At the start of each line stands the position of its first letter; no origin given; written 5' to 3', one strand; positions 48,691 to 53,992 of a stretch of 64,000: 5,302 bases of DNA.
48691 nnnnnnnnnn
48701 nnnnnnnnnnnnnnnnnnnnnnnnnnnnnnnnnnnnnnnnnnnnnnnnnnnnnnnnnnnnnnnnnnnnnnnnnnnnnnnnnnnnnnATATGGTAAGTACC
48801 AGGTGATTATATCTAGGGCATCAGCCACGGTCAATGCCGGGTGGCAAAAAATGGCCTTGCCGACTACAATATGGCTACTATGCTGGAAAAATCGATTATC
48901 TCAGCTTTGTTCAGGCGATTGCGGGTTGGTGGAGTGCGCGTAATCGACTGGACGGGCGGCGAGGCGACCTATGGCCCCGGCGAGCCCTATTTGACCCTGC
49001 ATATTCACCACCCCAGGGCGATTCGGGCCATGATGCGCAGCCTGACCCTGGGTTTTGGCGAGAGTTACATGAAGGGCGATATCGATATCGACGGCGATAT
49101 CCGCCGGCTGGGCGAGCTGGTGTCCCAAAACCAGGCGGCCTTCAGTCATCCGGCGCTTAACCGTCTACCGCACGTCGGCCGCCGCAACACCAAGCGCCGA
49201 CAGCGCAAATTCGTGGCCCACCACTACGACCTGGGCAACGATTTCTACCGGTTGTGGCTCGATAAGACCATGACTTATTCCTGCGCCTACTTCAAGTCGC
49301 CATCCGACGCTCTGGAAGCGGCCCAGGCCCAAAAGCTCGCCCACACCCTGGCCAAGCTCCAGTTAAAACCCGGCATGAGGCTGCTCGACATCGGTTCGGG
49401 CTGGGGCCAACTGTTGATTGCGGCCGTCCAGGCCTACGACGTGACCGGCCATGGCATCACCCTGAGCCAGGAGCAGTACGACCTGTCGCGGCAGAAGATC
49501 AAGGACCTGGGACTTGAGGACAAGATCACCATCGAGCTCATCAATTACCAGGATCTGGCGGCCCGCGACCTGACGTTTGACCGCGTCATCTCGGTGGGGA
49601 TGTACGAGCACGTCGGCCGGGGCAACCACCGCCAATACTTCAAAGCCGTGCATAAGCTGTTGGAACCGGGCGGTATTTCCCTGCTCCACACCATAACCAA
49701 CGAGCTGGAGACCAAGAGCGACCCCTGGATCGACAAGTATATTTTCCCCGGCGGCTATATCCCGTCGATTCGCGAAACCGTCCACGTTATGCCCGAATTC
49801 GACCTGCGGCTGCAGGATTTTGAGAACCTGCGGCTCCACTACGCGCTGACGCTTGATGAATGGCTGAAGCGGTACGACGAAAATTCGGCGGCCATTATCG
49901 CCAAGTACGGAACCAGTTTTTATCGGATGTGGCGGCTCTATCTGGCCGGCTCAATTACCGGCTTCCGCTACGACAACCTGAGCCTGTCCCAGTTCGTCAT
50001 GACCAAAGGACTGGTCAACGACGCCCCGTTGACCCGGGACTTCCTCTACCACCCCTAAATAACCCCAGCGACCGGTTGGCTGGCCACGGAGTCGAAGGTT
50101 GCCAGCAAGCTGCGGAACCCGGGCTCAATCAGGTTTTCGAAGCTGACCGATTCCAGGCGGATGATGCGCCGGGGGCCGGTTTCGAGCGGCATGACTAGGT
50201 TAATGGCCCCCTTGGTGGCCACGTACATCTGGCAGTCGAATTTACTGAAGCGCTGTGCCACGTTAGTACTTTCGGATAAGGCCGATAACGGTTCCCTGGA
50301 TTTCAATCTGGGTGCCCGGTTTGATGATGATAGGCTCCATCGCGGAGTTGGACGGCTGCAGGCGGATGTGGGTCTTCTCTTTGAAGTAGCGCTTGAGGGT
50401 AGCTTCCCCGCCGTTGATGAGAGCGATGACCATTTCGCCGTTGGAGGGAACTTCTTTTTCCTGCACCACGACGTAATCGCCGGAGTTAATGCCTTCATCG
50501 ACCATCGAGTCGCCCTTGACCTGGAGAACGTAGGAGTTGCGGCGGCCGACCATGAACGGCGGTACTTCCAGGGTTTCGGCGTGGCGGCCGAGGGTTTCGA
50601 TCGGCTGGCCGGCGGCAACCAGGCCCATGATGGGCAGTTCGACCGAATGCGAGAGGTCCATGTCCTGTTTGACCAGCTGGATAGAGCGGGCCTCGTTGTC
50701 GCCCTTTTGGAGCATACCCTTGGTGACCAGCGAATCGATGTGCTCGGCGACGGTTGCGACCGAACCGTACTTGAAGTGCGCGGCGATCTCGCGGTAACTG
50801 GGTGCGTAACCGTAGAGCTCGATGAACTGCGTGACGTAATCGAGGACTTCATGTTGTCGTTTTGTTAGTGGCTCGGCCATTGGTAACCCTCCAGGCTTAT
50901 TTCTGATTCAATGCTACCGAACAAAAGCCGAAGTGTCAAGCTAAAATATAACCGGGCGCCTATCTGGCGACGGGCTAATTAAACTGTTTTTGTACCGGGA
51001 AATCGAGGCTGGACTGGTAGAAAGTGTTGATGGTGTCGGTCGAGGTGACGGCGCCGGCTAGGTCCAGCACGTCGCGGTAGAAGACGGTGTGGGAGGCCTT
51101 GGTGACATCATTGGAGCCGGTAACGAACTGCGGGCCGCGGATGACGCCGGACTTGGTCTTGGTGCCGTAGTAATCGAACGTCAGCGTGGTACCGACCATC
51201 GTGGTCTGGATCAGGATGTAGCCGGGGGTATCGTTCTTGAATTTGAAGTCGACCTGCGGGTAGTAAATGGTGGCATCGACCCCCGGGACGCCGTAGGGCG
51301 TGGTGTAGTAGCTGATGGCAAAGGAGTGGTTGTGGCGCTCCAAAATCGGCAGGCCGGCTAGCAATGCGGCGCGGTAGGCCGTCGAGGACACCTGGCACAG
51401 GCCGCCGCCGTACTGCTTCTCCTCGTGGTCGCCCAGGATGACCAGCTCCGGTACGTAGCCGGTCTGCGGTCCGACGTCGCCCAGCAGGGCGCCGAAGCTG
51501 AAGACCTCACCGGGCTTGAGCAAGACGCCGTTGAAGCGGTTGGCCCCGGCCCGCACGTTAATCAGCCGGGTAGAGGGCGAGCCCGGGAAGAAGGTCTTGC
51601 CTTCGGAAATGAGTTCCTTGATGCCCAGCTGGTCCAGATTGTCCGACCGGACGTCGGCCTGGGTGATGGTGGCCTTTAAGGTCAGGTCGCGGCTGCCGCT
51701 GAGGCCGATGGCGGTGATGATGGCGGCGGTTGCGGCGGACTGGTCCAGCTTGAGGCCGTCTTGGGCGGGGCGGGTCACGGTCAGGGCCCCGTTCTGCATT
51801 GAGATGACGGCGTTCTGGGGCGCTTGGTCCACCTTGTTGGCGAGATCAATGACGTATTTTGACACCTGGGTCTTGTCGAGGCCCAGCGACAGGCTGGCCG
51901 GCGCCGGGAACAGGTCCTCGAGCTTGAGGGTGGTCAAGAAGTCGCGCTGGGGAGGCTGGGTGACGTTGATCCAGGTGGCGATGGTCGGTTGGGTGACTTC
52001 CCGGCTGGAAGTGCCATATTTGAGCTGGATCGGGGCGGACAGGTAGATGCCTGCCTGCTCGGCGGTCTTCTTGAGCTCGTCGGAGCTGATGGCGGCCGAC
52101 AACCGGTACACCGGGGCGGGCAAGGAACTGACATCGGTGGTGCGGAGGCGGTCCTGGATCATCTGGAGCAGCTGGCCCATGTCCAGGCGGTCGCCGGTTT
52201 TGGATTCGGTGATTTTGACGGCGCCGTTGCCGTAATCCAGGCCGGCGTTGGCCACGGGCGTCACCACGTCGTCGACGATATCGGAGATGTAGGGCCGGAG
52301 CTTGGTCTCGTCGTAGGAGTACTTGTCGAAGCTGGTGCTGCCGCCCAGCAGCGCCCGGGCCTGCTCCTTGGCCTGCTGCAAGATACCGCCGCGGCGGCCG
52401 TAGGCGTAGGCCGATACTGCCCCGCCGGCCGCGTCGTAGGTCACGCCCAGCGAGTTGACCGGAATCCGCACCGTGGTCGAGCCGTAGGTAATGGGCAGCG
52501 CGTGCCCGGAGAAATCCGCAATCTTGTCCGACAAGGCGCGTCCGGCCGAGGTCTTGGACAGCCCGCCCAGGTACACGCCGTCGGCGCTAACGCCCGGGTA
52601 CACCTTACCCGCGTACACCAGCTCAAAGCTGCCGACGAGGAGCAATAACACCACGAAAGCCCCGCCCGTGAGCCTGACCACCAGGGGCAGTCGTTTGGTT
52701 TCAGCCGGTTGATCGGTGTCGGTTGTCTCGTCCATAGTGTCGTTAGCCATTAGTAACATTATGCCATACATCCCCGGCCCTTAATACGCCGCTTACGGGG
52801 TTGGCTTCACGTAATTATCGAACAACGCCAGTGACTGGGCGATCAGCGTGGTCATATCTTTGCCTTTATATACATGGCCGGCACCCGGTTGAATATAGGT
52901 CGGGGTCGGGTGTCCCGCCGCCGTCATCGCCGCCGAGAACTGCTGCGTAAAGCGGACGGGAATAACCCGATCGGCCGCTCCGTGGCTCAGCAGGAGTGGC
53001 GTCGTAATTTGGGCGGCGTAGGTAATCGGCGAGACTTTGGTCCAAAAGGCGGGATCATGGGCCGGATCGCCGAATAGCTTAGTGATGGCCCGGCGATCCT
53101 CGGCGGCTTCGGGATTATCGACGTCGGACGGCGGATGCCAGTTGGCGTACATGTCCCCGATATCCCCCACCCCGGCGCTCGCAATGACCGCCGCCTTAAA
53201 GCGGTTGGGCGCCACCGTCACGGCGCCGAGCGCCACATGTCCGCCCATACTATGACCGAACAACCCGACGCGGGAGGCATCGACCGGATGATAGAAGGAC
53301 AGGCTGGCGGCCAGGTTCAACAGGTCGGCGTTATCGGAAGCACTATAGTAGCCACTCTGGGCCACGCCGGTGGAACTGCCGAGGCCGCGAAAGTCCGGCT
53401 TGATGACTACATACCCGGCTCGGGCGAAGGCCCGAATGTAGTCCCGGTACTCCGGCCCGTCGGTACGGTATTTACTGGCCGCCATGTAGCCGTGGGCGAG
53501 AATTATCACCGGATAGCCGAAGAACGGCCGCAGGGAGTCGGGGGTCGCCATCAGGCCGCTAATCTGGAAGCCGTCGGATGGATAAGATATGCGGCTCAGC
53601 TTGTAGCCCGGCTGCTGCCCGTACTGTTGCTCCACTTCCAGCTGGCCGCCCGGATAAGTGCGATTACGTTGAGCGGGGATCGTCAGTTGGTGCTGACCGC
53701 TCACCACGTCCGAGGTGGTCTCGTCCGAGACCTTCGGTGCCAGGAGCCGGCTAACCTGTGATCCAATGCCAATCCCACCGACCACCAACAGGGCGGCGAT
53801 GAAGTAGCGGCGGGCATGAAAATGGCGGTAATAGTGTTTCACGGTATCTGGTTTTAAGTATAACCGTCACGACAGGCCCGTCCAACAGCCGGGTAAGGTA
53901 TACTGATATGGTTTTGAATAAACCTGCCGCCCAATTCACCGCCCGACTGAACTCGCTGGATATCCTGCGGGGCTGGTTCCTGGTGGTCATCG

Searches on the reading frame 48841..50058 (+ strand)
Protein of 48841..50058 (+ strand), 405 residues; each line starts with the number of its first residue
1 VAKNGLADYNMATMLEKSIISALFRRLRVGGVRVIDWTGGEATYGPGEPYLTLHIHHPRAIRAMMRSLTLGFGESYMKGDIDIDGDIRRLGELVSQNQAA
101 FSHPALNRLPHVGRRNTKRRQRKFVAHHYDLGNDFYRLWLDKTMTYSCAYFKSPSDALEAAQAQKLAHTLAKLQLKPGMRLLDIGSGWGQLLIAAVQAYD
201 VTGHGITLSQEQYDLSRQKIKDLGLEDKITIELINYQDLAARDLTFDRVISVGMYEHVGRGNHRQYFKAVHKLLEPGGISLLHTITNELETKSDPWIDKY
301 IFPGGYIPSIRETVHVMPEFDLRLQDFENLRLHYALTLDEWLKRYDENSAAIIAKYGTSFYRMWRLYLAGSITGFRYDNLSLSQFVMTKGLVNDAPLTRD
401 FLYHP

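Call 58: search_protein_families(library=pfam, proteins=[window:48841-50058:+], max_evalue=0.00001)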
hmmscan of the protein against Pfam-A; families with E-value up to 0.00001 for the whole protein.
window:48841-50058:+ (405 aa): 7 families
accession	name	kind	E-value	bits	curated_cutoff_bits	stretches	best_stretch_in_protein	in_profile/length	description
PF02353.26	CMAS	-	1.1e-95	320.5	27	1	118-385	3-273/273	Mycolic acid cyclopropane synthetase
PF25371.1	DUF7884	-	1.1e-13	51.7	27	1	21-103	3-87/90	Domain of unknown function (DUF7884)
PF13649.12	Methyltransf_25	-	1.9e-13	51.4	27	1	182-278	2-97/97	Methyltransferase domain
PF08241.18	Methyltransf_11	-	6.2e-11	43.2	21.2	1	182-280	1-93/95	Methyltransferase domain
PF13489.12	Methyltransf_23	-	1.2e-10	41.8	27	1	164-293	7-125/164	Methyltransferase domain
PF08242.18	Methyltransf_12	-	1.2e-09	39.2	30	1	182-279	1-97/98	Methyltransferase domain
PF13847.12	Methyltransf_31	-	1.7e-07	31.4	27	1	176-286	2-113/145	Methyltransferase domain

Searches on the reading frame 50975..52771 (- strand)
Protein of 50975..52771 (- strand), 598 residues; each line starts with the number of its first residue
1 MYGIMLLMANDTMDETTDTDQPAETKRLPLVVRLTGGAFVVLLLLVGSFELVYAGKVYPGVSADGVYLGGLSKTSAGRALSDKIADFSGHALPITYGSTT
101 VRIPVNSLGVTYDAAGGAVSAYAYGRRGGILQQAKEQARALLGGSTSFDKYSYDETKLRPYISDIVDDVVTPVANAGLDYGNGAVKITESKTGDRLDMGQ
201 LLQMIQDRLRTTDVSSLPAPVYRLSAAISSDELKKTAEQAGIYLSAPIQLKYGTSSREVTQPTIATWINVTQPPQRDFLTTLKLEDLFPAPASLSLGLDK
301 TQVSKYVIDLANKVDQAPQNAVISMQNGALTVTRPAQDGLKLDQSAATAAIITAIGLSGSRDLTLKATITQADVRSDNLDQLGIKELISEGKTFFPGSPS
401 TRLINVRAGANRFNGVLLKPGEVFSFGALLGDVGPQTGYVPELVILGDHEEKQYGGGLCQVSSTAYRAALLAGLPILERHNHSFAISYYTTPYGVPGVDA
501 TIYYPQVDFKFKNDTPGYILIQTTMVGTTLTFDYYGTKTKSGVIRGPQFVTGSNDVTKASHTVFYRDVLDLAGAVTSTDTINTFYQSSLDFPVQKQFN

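Call 58: search_protein_families(library=pfam, proteins=[window:50975-52771:-], max_evalue=0.00001)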
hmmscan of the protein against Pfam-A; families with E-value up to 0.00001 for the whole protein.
window:50975-52771:- (598 aa): 2 families
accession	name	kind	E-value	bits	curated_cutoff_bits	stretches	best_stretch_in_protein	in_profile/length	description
PF04294.18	VanW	-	1.6e-40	138.1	27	1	402-534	2-129/130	VanW like protein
PF12229.13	PG_binding_4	-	3.2e-25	89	22.1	2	102-210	2-109/117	Putative peptidoglycan binding domain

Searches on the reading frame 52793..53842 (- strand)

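Call 69: search_protein_families(library=pfam, proteins=[window:52793-53842:-], max_evalue=0.01)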
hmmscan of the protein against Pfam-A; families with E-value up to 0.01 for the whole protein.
window:52793-53842:- (349 aa): 15 families
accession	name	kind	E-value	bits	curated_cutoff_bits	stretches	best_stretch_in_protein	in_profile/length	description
PF00326.27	Peptidase_S9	-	3.8e-21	76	22.6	1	136-346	7-211/213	Prolyl oligopeptidase family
PF02129.25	Peptidase_S15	-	1.4e-16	61.4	23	1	110-233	19-134/262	X-Pro dipeptidyl-peptidase (S15 family)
PF20434.5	BD-FAE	-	2e-16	60.6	26.8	1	110-305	13-214/215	BD-FAE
PF12146.15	Hydrolase_4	-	6.2e-16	58.9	27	2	112-226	6-112/239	Serine aminopeptidase, S33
PF00561.26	Abhydrolase_1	-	1.4e-11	44.9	25.8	1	111-232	1-103/245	alpha/beta hydrolase fold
PF12697.13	Abhydrolase_6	-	1.2e-10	42.9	26.3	1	113-324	1-205/217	Alpha/beta hydrolase family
PF01738.24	DLH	-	1.7e-09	38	21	1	97-326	4-189/217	Dienelactone hydrolase family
PF02230.22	Abhydrolase_2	-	1.1e-06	29.1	23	0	279-333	153-209/217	Phospholipase/Carboxylesterase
PF00756.26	Esterase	-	5e-06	26.9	22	1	186-241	111-171/251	Putative esterase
PF07224.18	Chlorophyllase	-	8.7e-06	25.2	26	1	110-206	42-132/301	Chlorophyllase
PF03583.20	LIP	-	8.3e-05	22.5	23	1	138-213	21-94/286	Secretory lipase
PF08840.17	BAAT_C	-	0.00078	20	20.9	1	187-324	19-159/210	BAAT / Acyl-CoA thioester hydrolase C terminal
PF12740.14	PETase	-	0.0031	17.4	28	1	170-219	105-153/263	PET hydrolase-like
PF07819.20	PGAP1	-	0.0059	16.8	24.3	1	174-211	71-112/233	PGAP1-like alpha/beta domain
PF05448.18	AXE1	-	0.0064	15.7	21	0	170-213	159-199/321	Acetyl xylan esterase (AXE1)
